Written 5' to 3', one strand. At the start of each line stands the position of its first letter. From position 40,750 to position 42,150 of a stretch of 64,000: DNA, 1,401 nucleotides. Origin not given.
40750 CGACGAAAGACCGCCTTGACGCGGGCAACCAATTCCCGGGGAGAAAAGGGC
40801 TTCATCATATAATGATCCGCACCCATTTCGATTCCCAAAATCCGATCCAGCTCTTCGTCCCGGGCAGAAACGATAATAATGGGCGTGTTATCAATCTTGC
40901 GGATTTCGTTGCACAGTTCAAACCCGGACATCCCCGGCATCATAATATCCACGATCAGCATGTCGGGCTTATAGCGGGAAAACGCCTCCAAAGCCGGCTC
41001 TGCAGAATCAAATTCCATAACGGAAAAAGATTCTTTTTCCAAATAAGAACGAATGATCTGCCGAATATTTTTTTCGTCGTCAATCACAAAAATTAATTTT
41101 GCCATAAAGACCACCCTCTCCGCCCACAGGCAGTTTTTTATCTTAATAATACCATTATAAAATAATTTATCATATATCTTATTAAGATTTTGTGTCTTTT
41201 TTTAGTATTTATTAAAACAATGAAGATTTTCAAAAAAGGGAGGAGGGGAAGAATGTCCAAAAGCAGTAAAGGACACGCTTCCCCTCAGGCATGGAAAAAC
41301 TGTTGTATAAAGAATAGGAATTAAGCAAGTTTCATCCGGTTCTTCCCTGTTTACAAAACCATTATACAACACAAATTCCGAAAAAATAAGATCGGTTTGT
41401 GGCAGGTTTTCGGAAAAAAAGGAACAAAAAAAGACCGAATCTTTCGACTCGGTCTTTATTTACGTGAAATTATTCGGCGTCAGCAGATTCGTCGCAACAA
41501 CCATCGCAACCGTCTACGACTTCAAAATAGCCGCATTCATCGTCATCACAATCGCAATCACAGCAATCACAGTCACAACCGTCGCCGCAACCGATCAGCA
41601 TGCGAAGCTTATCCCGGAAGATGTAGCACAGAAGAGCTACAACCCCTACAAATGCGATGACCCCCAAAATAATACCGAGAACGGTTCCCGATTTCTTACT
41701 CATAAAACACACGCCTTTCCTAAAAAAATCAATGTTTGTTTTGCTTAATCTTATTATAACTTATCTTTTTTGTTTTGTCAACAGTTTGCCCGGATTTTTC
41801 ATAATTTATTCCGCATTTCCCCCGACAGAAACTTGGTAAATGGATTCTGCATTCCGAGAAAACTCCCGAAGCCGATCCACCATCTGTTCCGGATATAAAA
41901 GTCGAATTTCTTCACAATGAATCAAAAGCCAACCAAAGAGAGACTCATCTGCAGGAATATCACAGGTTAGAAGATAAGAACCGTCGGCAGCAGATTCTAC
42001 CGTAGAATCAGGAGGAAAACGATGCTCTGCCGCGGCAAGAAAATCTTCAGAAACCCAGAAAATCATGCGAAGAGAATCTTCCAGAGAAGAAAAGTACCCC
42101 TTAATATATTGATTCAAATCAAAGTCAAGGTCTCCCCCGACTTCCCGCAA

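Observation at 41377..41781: Stand-alone, strongly signalled gene for a membrane-anchored Cys/Asp-rich micro-protein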

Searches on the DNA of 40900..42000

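Call 26: search_rna_families(source=window, start=40900, end=42000, threshold=evalue, max_evalue=1)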
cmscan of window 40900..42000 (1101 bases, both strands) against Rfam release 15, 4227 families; matches with E-value up to 1: 2.
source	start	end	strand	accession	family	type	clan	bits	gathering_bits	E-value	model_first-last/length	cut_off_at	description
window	41347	41463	+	RF00506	Thr_leader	Cis-reg; leader;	-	28.6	55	0.005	1-118/118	no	Threonine operon leader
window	41424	41484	-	RF00506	Thr_leader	Cis-reg; leader;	-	23.6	55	0.074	1-118/118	no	Threonine operon leader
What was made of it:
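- Tried and rejected: I rejected it as a terminator look-alike (call 26).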
